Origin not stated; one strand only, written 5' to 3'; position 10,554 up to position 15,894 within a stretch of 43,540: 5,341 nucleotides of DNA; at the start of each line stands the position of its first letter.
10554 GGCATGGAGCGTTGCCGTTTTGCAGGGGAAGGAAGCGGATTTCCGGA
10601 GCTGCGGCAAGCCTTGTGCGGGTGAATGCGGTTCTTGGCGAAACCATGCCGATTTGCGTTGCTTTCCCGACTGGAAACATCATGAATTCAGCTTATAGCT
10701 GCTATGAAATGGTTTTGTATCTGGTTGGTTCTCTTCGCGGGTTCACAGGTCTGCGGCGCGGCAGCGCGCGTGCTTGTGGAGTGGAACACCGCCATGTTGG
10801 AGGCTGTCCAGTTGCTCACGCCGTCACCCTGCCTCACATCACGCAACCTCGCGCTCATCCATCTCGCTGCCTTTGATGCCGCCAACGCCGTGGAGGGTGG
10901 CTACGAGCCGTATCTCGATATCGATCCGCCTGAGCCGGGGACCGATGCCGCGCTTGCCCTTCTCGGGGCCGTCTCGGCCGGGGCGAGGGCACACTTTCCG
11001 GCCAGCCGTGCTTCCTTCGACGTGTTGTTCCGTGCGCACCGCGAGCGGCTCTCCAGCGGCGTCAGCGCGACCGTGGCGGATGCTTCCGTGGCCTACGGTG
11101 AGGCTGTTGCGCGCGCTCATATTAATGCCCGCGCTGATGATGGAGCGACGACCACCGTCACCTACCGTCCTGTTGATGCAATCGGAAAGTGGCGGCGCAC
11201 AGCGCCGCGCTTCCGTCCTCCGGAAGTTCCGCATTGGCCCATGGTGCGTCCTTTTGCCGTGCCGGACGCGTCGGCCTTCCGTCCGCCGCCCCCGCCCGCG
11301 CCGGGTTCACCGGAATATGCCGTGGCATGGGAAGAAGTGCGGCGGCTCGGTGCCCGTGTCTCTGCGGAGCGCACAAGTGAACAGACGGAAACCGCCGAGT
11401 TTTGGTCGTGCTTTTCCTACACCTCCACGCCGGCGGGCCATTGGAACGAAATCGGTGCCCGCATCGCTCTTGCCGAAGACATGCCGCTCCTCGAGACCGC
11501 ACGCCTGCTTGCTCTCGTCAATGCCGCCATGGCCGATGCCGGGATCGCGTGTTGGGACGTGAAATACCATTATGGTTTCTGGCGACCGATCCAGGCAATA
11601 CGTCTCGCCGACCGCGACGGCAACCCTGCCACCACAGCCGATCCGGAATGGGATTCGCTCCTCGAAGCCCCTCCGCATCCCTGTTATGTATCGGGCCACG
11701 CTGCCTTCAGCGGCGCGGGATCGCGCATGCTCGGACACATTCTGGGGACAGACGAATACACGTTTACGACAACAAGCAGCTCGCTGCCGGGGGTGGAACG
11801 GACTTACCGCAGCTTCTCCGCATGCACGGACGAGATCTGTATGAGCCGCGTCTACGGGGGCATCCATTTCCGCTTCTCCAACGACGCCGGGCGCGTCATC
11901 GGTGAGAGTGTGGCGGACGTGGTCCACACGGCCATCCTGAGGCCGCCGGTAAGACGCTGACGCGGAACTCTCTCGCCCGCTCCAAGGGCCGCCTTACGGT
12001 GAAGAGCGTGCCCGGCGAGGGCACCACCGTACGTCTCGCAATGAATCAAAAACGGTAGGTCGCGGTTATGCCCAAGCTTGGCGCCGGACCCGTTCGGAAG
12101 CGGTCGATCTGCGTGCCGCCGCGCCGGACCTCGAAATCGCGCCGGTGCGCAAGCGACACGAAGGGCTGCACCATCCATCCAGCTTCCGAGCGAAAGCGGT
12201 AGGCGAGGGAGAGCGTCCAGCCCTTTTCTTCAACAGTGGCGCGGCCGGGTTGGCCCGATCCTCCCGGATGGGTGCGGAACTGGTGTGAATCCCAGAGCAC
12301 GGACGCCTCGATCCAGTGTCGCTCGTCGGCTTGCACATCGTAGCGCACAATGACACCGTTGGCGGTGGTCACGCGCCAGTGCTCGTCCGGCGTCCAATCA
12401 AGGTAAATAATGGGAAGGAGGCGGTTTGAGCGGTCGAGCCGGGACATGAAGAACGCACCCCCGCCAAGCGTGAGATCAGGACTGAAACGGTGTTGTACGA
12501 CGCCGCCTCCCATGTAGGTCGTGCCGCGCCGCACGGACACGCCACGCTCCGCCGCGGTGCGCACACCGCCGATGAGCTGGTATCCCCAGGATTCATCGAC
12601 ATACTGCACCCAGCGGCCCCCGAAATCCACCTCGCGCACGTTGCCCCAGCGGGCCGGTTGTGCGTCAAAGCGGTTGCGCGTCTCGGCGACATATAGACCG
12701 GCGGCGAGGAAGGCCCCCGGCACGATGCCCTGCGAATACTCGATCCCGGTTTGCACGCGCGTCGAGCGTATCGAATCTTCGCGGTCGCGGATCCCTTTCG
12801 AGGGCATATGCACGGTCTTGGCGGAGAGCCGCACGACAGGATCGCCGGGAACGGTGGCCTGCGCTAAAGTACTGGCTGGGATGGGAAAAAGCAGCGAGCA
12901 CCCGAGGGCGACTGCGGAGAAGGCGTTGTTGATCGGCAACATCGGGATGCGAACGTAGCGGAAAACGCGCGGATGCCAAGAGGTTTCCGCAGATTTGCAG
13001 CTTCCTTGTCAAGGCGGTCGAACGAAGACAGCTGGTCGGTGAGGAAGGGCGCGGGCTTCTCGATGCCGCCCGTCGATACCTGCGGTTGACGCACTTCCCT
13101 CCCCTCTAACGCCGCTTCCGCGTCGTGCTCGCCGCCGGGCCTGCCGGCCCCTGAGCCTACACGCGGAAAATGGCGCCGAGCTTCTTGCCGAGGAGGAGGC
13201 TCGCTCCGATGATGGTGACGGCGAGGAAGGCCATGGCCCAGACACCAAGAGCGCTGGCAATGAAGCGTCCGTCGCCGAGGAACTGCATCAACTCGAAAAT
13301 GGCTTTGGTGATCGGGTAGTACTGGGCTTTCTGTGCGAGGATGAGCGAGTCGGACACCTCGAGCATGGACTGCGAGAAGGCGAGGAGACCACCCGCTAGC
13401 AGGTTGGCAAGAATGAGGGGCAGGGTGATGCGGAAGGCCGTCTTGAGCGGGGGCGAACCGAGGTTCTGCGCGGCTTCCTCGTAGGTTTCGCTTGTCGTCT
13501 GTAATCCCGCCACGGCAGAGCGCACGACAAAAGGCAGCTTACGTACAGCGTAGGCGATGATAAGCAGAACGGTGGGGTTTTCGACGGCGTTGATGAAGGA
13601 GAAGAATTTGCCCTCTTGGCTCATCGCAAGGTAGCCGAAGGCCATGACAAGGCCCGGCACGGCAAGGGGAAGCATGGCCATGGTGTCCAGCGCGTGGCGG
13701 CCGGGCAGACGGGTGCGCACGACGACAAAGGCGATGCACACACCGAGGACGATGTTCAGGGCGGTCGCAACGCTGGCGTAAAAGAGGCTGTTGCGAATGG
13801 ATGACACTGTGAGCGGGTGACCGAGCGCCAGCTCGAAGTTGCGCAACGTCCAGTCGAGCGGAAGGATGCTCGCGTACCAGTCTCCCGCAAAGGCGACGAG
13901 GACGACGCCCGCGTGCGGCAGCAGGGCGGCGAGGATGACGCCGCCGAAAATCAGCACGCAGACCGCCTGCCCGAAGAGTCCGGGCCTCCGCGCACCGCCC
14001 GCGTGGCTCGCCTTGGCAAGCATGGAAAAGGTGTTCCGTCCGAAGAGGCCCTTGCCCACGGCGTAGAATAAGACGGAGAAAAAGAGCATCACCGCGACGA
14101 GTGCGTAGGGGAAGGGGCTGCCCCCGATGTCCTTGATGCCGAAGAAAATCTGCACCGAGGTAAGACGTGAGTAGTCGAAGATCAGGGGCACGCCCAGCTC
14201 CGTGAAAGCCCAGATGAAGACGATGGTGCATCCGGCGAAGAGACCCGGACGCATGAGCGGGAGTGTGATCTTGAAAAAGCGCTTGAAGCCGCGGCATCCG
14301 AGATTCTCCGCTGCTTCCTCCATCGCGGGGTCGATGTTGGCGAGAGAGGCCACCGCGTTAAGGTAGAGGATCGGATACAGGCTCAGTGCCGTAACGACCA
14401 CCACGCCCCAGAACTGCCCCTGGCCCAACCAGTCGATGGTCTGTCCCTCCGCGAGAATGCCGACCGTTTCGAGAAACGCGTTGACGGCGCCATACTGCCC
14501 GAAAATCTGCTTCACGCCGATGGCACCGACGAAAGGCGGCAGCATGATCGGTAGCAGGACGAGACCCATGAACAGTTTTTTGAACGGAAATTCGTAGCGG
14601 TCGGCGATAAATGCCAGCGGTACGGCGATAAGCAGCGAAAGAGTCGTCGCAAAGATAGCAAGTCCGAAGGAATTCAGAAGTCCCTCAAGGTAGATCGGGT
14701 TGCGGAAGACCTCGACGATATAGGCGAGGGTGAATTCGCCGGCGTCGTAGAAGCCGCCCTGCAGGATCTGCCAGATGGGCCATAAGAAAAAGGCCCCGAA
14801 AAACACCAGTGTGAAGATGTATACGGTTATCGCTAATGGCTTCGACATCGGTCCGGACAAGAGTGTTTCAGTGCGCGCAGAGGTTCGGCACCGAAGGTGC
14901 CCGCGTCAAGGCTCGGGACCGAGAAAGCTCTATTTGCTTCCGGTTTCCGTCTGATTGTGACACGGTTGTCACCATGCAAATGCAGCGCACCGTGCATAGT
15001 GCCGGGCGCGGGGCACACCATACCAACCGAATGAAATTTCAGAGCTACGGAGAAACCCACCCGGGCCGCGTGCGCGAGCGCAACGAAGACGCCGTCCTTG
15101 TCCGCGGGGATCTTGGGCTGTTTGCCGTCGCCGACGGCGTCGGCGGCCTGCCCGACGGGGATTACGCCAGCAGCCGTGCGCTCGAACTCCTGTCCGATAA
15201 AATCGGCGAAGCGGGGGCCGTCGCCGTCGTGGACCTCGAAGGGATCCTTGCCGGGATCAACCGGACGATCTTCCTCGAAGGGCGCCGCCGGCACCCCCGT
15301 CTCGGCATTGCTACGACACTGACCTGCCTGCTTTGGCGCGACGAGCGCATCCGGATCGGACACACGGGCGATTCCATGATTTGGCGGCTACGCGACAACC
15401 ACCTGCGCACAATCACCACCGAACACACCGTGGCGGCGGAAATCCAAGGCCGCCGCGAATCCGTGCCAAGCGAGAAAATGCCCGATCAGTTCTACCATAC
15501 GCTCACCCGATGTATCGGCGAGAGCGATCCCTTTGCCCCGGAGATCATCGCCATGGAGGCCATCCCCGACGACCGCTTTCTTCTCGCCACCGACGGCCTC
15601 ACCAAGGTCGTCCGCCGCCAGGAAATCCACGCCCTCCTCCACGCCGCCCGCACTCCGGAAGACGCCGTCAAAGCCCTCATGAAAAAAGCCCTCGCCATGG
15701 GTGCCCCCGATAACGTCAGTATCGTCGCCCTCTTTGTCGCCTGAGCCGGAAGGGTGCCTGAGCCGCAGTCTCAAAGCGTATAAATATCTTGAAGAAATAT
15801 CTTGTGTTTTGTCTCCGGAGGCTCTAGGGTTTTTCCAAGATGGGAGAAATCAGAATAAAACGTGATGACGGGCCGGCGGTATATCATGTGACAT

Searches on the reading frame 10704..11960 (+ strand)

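Call 44: search_protein_families(library=pfam, proteins=[window:10704-11960:+], max_evalue=0.001)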
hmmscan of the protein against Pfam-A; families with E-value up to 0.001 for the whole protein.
window:10704-11960:+ (418 aa): 2 families
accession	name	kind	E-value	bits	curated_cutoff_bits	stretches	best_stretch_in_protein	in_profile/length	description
PF01569.27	PAP2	-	8.6e-08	32.4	27.2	1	272-409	5-123/130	PAP2 superfamily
PF22778.2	VCPO_2nd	-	6.6e-05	23.5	27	0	271-413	5-169/177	VCPO second helical-bundle domain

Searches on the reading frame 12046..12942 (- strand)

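Call 6: search_protein_families(library=pfam, proteins=[window:12046-12942:-], max_evalue=0.01)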
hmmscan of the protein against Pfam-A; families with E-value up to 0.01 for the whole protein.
window:12046-12942:- (298 aa): 1 family
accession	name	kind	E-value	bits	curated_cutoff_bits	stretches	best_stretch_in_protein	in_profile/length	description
PF19783.5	DUF6268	-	0.0019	17.7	22.8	1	143-193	123-172/279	Domain of unknown function (DUF6268)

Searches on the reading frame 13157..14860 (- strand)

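Call 6: search_protein_families(library=pfam, proteins=[window:13157-14860:-], max_evalue=0.01)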
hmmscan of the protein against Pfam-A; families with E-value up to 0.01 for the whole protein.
window:13157-14860:- (567 aa): 1 family
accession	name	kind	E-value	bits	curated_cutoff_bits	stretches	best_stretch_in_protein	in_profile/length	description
PF00528.27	BPD_transp_1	-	5.2e-22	78.9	26.4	2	79-267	1-169/184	Binding-protein-dependent transport system inner membrane component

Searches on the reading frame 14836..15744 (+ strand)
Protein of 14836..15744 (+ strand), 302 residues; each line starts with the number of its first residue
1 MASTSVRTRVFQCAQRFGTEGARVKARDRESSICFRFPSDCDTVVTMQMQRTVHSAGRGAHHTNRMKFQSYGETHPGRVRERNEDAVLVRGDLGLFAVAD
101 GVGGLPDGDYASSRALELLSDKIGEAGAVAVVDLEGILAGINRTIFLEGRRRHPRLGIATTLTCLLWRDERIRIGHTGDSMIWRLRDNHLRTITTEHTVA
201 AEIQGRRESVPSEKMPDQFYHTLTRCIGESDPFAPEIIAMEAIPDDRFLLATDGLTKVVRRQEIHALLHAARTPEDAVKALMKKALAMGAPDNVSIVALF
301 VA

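Call 44: search_protein_families(library=pfam, proteins=[window:14836-15744:+], max_evalue=0.001)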
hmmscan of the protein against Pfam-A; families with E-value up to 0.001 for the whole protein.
window:14836-15744:+ (302 aa): 2 families
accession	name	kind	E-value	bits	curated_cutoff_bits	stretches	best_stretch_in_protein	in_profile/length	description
PF13672.11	PP2C_2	-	1.1e-12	48.4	24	1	79-268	8-188/209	Protein phosphatase 2C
PF00481.26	PP2C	-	9.8e-10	39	20.3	1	90-294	31-255/255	Protein phosphatase 2C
